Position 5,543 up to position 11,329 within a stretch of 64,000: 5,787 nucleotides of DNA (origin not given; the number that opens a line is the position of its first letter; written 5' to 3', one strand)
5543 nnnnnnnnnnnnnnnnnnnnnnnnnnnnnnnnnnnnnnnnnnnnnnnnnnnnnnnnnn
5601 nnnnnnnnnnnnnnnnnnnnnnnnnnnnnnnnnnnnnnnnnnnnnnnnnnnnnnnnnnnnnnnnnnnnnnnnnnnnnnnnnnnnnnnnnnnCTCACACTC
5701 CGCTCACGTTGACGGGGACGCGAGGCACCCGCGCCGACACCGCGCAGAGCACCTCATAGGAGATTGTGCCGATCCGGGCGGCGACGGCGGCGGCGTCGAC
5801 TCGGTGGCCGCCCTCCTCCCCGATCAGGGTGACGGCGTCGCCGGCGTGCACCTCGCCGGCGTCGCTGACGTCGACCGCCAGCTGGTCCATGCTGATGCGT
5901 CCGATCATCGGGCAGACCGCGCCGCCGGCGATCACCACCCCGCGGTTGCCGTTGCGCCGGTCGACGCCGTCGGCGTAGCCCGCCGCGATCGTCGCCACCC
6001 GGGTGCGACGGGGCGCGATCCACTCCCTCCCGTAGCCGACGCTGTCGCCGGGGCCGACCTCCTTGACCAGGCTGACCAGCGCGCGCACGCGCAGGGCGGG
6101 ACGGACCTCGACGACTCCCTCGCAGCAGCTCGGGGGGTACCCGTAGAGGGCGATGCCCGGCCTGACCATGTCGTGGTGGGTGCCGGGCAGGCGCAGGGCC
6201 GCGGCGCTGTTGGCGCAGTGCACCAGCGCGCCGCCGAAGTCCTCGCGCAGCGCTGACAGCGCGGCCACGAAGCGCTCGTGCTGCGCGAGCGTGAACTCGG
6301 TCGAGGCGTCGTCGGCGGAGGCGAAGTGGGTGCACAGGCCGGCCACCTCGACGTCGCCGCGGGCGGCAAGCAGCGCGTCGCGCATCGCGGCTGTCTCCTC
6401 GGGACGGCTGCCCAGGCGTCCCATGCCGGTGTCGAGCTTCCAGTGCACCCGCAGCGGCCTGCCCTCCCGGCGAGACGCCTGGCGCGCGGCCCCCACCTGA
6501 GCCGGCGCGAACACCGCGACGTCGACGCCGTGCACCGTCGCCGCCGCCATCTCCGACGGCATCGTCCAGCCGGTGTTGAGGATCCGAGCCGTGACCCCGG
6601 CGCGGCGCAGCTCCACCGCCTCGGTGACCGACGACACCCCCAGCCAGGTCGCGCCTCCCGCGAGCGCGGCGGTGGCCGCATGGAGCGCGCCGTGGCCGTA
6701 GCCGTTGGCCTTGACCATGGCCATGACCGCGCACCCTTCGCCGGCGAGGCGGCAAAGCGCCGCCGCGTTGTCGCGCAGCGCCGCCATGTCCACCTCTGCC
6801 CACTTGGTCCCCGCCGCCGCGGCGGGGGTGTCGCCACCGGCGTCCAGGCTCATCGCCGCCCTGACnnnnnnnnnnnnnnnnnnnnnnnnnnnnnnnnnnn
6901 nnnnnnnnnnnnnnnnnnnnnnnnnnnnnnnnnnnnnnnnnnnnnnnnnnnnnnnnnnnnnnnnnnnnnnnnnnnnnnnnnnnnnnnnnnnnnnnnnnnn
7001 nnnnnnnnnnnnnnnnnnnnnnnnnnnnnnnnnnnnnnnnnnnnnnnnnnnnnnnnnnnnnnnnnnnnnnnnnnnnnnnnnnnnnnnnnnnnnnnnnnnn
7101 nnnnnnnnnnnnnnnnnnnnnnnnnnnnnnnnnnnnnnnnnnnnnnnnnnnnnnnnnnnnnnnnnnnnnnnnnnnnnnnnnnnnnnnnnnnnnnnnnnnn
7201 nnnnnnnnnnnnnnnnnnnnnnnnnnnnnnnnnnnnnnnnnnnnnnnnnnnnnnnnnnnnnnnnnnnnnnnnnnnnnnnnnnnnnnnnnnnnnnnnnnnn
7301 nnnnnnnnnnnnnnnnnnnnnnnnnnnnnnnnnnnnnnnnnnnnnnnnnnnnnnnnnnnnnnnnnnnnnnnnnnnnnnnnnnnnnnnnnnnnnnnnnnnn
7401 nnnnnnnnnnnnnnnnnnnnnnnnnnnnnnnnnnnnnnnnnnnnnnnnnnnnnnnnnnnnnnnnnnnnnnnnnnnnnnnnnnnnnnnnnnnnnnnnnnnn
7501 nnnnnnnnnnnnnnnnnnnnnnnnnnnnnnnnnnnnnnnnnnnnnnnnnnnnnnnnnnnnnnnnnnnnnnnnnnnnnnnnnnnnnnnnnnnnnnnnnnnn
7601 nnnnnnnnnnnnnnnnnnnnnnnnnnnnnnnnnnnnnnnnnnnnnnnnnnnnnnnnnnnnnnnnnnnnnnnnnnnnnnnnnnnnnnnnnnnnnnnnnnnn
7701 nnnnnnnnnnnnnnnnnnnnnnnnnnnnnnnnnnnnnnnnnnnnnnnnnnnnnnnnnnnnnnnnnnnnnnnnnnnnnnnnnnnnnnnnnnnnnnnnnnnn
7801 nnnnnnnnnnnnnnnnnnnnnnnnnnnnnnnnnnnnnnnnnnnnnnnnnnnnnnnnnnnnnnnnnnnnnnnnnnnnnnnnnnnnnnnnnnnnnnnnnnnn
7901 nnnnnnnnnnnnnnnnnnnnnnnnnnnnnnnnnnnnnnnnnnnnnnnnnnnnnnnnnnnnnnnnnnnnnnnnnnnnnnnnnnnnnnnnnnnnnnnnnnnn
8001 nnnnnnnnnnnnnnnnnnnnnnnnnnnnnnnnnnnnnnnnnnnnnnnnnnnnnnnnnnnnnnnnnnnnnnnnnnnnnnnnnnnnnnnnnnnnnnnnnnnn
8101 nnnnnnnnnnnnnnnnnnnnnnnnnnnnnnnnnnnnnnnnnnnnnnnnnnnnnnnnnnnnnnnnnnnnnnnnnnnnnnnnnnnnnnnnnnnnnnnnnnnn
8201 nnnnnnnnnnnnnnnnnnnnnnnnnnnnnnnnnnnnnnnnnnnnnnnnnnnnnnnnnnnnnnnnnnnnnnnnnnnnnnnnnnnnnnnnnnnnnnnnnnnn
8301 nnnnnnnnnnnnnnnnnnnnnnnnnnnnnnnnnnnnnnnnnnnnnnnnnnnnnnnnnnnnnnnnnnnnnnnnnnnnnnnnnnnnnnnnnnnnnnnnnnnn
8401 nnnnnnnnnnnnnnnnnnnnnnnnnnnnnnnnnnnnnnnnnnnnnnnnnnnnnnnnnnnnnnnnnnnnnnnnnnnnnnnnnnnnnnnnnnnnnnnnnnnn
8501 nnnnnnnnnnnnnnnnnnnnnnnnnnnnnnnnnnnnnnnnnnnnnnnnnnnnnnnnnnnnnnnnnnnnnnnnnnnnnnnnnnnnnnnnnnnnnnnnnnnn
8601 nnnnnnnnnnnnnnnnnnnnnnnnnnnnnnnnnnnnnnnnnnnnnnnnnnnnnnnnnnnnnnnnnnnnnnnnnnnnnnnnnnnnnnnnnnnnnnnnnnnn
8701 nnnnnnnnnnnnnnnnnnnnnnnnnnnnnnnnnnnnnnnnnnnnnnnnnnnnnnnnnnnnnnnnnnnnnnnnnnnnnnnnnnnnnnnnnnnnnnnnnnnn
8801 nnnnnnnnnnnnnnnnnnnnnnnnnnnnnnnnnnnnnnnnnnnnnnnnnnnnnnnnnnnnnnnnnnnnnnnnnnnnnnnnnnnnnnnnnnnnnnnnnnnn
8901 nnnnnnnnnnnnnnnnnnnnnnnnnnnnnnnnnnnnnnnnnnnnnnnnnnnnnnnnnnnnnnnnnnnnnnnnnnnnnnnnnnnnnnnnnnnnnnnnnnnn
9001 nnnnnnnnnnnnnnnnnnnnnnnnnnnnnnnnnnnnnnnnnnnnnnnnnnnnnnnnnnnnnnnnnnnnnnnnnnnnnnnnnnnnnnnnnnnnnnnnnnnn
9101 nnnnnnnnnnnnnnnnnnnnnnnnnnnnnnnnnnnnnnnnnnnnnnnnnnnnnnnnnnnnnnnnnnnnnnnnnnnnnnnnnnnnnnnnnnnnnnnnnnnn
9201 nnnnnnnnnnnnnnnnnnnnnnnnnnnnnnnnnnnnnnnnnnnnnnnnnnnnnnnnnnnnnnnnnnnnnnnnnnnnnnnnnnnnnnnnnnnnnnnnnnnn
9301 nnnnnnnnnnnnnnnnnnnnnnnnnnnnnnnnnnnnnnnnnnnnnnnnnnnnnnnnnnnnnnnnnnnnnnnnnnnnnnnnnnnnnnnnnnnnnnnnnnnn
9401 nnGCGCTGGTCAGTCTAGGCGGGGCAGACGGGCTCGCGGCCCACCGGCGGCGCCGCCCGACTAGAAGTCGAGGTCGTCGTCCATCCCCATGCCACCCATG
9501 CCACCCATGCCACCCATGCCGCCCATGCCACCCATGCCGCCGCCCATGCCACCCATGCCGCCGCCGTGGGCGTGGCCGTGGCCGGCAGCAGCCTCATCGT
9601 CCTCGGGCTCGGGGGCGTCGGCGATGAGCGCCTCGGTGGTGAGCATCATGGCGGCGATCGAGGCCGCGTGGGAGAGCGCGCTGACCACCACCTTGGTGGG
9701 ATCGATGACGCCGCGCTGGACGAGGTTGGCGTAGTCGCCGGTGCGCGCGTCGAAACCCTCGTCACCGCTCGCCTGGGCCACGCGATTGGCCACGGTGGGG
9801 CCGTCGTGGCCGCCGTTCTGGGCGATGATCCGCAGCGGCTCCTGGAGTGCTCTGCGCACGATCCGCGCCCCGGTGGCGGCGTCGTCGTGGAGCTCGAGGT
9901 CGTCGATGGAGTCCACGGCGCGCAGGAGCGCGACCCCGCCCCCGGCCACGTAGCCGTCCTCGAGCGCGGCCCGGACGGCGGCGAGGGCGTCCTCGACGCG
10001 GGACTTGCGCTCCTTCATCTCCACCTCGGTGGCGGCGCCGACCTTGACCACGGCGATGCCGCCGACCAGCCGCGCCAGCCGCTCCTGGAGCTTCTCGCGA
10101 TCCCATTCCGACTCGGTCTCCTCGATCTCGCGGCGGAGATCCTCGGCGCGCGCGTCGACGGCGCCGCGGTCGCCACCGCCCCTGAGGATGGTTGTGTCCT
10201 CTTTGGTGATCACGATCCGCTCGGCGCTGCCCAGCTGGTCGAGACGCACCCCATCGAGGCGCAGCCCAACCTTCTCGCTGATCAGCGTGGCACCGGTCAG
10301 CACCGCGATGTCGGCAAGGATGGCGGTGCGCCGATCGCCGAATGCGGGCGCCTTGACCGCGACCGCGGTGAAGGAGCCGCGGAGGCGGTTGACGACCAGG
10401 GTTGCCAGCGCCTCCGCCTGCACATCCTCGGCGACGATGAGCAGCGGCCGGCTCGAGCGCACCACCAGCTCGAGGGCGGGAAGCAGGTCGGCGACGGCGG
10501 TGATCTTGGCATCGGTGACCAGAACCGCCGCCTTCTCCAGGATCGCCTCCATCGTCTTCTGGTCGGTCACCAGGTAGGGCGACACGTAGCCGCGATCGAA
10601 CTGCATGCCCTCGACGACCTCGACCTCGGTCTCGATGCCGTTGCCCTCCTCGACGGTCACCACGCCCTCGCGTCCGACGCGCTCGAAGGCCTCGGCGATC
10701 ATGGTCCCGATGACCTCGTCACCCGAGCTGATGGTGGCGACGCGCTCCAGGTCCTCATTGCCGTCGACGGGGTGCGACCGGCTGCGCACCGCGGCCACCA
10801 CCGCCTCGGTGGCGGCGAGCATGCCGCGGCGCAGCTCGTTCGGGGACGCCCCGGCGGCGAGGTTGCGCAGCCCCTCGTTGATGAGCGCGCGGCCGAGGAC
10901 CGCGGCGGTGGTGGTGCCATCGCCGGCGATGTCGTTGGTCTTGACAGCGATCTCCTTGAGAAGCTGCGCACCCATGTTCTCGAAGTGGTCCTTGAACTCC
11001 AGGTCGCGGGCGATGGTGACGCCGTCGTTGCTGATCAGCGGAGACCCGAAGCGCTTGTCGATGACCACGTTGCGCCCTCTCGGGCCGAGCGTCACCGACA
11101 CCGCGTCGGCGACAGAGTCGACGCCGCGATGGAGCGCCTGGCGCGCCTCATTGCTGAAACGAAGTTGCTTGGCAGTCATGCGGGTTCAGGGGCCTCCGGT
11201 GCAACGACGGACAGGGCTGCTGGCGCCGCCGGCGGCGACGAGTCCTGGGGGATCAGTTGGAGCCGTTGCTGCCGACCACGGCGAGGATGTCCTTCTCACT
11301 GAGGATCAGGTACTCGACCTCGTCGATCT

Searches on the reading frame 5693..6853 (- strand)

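Call 38: search_protein_families(library=pfam, proteins=[window:5693-6853:-], max_evalue=0.0001)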
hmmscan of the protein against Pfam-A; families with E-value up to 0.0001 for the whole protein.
window:5693-6853:- (386 aa): 2 families
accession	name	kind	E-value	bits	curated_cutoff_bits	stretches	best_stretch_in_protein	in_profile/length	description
PF01168.26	Ala_racemase_N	-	2.4e-66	224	24.1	1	21-241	1-220/220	Alanine racemase, N-terminal domain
PF00842.27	Ala_racemase_C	-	2.7e-42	143.8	25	1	254-379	2-126/127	Alanine racemase, C-terminal domain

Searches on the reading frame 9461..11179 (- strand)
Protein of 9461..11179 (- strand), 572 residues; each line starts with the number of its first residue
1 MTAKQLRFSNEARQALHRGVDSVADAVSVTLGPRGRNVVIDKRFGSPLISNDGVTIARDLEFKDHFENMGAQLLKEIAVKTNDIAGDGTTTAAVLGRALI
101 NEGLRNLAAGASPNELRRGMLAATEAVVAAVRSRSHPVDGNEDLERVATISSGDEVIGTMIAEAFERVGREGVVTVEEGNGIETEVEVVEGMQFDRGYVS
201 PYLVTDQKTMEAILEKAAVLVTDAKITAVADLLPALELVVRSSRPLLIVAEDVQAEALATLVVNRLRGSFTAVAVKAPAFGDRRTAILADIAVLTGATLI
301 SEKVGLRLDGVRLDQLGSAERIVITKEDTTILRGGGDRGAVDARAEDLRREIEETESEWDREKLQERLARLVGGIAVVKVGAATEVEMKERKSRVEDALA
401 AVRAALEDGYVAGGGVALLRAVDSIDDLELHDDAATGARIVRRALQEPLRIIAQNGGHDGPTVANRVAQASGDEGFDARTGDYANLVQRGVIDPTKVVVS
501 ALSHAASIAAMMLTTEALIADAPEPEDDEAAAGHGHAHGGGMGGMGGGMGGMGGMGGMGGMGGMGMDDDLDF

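Call 10: search_protein_families(library=pfam, proteins=[window:9461-11179:-], max_evalue=0.001)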
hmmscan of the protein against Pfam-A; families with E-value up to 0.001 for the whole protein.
window:9461-11179:- (572 aa): 1 family
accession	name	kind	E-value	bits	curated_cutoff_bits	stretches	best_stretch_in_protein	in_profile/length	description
PF00118.29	Cpn60_TCP1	-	5.8e-68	230.2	34.3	1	23-521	1-488/490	TCP-1/cpn60 chaperonin family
